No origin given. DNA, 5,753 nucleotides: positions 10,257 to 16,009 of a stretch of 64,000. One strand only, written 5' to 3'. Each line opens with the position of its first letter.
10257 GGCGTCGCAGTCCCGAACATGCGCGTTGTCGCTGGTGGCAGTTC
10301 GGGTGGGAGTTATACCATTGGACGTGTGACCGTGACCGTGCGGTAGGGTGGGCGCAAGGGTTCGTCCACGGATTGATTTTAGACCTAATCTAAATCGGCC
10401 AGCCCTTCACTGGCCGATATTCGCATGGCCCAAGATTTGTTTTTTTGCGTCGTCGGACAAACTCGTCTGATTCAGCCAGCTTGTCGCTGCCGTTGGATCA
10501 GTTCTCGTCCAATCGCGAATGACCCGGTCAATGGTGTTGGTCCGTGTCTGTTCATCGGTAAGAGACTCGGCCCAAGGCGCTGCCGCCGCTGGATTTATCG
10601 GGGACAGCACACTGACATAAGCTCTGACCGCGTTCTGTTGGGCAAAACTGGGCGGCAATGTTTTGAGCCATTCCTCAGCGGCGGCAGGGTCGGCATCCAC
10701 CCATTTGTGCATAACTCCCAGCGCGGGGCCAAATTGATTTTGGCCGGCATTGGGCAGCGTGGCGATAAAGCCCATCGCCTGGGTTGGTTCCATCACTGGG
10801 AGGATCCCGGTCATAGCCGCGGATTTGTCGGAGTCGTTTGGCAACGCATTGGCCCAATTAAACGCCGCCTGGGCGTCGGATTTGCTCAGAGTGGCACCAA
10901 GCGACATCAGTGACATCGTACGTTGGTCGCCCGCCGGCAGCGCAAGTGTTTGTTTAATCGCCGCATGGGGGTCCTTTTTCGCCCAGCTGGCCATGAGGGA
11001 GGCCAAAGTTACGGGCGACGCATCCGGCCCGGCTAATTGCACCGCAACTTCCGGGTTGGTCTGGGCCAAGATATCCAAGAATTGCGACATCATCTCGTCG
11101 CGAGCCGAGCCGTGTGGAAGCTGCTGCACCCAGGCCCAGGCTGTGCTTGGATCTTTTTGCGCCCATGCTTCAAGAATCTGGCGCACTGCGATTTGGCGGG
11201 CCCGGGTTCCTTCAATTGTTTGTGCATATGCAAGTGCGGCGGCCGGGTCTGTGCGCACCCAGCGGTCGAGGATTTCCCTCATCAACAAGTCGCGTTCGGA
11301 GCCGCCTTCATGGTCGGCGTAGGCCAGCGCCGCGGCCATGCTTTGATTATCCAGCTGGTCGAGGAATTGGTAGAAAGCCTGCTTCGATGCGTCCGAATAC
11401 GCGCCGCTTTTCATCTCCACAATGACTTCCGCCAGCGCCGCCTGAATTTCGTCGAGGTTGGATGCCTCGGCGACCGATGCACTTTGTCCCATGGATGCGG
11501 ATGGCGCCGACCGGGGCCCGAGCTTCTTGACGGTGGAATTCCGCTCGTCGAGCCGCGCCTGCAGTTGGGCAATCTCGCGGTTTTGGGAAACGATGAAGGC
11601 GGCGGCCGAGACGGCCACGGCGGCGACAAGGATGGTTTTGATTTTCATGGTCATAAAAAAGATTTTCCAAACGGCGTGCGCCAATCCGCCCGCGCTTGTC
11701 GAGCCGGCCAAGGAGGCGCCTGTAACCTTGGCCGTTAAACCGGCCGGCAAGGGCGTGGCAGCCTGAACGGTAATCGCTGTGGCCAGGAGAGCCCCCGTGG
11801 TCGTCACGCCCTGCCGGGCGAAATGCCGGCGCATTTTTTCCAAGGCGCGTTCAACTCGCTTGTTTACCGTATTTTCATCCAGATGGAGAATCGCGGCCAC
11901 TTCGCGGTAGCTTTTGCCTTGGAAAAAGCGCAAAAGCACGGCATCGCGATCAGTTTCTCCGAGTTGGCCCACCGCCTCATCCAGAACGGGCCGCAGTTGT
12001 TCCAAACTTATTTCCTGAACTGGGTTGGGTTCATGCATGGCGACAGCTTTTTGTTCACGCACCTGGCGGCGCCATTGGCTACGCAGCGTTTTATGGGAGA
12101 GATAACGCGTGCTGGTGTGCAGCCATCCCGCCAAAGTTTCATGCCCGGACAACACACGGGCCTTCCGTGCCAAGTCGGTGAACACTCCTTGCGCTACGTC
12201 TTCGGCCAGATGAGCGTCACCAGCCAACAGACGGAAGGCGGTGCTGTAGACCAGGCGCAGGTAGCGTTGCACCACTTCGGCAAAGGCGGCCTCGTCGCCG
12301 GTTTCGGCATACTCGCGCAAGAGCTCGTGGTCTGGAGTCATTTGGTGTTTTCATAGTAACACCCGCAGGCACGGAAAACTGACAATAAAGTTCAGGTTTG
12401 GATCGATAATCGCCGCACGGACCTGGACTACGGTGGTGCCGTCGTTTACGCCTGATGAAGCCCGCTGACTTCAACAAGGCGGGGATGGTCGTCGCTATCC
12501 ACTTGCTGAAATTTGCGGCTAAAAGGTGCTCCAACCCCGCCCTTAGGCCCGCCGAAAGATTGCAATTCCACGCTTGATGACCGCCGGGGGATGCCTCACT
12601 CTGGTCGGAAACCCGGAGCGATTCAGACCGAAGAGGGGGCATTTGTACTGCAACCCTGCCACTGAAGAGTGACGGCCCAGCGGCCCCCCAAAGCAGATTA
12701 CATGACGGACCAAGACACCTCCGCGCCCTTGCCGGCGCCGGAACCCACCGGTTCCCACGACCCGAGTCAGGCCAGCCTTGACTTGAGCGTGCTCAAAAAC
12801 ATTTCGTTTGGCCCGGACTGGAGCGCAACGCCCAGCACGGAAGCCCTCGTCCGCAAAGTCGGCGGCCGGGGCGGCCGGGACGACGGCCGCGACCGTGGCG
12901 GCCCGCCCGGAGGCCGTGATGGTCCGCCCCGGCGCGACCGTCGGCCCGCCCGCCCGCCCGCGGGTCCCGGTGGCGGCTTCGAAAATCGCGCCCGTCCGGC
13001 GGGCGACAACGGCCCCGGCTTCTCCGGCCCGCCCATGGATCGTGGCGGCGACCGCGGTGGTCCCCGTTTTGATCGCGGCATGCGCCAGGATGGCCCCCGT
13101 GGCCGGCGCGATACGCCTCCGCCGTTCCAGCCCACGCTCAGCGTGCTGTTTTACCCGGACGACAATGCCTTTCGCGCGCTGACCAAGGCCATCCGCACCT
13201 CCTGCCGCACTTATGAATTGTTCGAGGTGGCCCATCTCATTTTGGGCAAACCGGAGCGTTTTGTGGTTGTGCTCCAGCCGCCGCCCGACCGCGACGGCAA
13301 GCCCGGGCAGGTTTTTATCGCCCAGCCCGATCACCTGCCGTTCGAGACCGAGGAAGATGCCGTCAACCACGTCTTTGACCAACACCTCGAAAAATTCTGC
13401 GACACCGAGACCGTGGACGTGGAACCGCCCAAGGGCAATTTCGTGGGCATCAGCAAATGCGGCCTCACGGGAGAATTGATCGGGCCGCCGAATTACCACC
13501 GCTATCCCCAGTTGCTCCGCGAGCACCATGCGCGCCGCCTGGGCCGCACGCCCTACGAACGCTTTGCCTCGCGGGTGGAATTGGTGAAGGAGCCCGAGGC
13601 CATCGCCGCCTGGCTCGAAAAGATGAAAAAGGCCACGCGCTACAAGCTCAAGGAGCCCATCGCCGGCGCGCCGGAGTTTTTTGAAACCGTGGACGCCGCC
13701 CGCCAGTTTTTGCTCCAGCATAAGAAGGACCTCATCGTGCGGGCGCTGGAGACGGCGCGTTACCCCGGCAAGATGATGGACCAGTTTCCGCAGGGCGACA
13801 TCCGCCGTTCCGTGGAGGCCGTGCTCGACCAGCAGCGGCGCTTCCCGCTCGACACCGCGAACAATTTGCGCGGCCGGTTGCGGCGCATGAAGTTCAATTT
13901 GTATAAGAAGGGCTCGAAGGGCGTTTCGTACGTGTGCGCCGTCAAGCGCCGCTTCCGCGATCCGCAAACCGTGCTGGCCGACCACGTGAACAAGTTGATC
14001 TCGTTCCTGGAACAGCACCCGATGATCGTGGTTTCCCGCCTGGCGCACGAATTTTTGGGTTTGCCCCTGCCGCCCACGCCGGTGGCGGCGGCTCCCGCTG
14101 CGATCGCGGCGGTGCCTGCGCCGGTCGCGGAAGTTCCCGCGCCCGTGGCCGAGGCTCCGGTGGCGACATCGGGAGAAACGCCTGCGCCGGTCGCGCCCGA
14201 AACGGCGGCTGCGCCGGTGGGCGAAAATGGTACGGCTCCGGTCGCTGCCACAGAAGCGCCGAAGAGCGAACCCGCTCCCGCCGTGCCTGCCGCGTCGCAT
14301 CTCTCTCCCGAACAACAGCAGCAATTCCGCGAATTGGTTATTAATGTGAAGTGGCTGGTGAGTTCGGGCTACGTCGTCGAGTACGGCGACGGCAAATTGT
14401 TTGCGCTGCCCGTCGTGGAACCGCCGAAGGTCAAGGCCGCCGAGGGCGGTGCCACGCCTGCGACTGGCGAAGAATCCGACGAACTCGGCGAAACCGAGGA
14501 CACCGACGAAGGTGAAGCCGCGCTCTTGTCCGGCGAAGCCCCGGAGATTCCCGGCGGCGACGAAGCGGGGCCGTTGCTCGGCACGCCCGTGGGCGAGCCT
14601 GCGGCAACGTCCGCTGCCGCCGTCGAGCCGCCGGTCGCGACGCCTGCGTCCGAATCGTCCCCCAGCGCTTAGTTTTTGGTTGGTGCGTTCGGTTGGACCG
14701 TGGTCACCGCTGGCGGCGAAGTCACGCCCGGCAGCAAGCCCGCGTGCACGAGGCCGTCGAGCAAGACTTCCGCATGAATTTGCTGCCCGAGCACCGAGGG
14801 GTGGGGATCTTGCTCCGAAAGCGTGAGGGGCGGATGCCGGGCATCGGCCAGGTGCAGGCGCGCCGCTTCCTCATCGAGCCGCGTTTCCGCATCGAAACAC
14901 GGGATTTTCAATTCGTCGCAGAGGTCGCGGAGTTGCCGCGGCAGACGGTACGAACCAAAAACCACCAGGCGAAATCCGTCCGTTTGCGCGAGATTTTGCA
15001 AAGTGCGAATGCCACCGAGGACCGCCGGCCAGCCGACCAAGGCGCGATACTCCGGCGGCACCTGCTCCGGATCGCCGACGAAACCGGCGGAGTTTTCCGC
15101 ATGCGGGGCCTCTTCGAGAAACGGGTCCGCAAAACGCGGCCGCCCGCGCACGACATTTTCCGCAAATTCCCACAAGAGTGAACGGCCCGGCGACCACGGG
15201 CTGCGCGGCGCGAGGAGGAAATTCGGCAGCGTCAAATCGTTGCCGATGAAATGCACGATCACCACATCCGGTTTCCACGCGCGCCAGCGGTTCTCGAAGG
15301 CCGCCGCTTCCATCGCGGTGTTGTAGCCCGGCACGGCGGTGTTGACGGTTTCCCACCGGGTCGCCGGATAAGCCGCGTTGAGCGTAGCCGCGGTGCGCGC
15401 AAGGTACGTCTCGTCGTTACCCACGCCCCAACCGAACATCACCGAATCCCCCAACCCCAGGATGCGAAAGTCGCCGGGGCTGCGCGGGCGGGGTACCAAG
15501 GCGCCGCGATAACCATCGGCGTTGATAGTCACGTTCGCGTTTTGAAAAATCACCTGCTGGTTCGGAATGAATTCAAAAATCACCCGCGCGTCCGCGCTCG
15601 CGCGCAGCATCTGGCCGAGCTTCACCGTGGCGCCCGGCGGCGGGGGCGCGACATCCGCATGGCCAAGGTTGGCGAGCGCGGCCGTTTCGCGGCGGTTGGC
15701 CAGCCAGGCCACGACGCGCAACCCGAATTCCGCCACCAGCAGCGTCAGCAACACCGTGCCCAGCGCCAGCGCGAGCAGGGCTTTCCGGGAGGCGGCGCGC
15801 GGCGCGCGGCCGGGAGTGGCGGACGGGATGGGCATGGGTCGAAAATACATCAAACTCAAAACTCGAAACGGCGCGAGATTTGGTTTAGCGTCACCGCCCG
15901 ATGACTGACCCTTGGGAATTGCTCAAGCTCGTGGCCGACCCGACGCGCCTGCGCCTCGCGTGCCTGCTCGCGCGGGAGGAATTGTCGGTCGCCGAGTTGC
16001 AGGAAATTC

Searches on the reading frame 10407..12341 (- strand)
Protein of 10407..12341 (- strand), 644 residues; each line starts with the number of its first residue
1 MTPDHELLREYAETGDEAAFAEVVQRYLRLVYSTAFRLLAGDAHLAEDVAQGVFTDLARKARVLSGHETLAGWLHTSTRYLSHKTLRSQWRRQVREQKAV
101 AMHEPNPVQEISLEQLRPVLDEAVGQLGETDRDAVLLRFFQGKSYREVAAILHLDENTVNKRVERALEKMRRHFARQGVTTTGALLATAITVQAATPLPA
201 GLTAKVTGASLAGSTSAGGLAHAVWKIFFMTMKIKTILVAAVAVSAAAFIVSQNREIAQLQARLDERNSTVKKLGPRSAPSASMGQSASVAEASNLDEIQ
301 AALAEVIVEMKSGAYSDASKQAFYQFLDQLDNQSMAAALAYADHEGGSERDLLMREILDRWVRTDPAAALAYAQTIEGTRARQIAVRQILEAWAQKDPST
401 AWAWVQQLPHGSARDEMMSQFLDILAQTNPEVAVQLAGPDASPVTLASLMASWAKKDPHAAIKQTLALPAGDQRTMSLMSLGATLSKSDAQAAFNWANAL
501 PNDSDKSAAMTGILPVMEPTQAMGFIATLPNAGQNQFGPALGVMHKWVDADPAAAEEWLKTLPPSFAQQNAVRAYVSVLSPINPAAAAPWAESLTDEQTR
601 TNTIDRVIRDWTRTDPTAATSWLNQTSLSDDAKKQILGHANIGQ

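Call 3: search_protein_families(library=pfam, proteins=[window:10407-12341:-], max_evalue=1)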
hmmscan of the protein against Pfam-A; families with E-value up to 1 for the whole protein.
window:10407-12341:- (644 aa): 17 families
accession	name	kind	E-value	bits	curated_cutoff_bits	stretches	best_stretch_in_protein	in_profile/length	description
PF08281.18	Sigma70_r4_2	-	7.3e-14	51.6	25.7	1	120-170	4-54/54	Sigma-70, region 4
PF04542.20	Sigma70_r2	-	1.2e-08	35.1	24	1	24-92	2-71/71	Sigma-70 region 2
PF04545.22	Sigma70_r4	-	2.2e-08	33.9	24.1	1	125-171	3-49/50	Sigma-70, region 4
PF07638.17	Sigma70_ECF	-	0.00012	22.5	21.1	1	110-174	116-183/185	ECF sigma factor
PF13934.12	ELYS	-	0.00035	20.9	28.8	1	327-428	95-191/220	Nuclear pore complex assembly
PF00196.25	GerE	-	0.00059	19.9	23.5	1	135-173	10-48/57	Bacterial regulatory proteins, luxR family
PF13384.12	HTH_23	-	0.013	15.7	24.6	1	137-165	11-40/50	Homeodomain-like domain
PF13404.12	HTH_AsnC-type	-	0.028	14.7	27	1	144-165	19-40/42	AsnC-type helix-turn-helix domain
PF22233.2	PhyR_sigma-like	-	0.031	14.5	27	1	131-171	8-48/50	Response regulator PhyR, sigma-like domain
PF13556.12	HTH_30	-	0.041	14.1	27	1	141-169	11-39/59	PucR C-terminal helix-turn-helix domain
PF13412.12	HTH_24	-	0.056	13.5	21.9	1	144-168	19-43/48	Winged helix-turn-helix DNA-binding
PF13542.12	HTH_Tnp_ISL3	-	0.076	12.9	27.4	1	140-165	25-49/51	Helix-turn-helix domain of transposase family ISL3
PF13518.12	HTH_28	-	0.082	13.5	25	1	135-165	5-34/52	Helix-turn-helix domain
PF06530.18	Phage_antitermQ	-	0.1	13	26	1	126-168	62-104/118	Phage antitermination protein Q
PF13936.12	HTH_38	-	0.14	12.4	27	1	131-165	9-43/44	Helix-turn-helix domain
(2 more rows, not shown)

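Call 4: search_protein_families(library=ncbifam, proteins=[window:10407-12341:-], max_evalue=1)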
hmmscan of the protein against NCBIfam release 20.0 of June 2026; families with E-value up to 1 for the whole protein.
window:10407-12341:- (644 aa): 102 families (the best 25 are shown)
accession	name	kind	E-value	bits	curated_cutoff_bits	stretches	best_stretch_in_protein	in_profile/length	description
TIGR02985.1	Sig70_bacteroi1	subfamily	3.8e-22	79.2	126.4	1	19-173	2-161/162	RNA polymerase sigma-70 factor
TIGR02937.1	sigma70-ECF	superfamily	9.9e-22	77.3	42.9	1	19-173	2-164/165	sigma-70 family RNA polymerase sigma factor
NF009172.0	PRK12519.1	subfamily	8.1e-21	74.4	222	1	4-174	16-189/194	RNA polymerase sigma factor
NF004113.0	PRK05602.1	equivalog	1.4e-20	73.8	208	1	2-179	30-206/211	RNA polymerase sigma factor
NF009166.1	PRK12513.1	equivalog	1.5e-20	73.7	206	1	3-179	8-191/193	RNA polymerase sigma factor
NF009168.0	PRK12515.1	subfamily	6.4e-18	64.9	236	1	3-181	8-186/189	RNA polymerase sigma factor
NF007216.0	PRK09638.1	equivalog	1.8e-17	63.7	194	1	4-178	4-178/180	RNA polymerase sigma factor SigY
TIGR02983.1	SigE-fam_strep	subfamily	5.4e-17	62.2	141.55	1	16-174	4-158/162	SigE family RNA polymerase sigma factor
NF007229.0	PRK09647.1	equivalog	1.3e-16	60.7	265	1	18-181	44-209/220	RNA polymerase sigma factor SigE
NF058625.1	sigma_PG0214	equivalog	2.1e-16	60.1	130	1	18-177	4-164/170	GFO_1088 family ECF-type sigma factor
TIGR02952.1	Sig70_famx2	equivalog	1e-15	58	206.45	1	10-173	3-169/170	ECF subfamily RNA polymerase sigma factor, BldN family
NF007223.0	PRK09641.1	equivalog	1.5e-15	57.5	209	1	12-175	12-185/187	RNA polymerase sigma factor SigW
NF007228.0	PRK09646.1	subfamily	2.5e-15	56.6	226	1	5-173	18-189/194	ECF RNA polymerase sigma factor SigK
NF008888.0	PRK11922.1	equivalog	8.3e-15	55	204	1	4-177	16-199/231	RNA polymerase sigma factor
NF009171.0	PRK12518.1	equivalog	1.1e-14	54.7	208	1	2-180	12-190/191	RNA polymerase sigma factor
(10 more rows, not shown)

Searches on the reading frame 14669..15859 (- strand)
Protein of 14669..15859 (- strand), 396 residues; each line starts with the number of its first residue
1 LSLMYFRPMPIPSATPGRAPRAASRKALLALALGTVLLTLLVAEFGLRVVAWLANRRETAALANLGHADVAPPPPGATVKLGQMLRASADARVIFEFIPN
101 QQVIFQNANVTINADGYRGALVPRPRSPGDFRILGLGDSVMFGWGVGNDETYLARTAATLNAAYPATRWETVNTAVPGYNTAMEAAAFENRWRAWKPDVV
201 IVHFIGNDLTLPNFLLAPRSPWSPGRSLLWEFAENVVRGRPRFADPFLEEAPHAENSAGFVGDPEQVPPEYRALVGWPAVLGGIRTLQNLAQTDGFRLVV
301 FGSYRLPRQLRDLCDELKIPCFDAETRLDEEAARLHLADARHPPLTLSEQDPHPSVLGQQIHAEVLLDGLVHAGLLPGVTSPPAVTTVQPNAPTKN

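Call 14: search_protein_families(library=pfam, proteins=[window:14669-15859:-], max_evalue=0.001)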
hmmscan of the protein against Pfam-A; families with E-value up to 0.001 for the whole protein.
window:14669-15859:- (396 aa): 2 families
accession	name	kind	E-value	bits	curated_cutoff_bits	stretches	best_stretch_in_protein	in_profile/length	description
PF13472.12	Lipase_GDSL_2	-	3.8e-13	50.8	32.9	1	136-361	2-178/178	GDSL-like Lipase/Acylhydrolase family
PF00657.28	Lipase_GDSL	-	0.00052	20.7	23.6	0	133-216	1-94/208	GDSL-like Lipase/Acylhydrolase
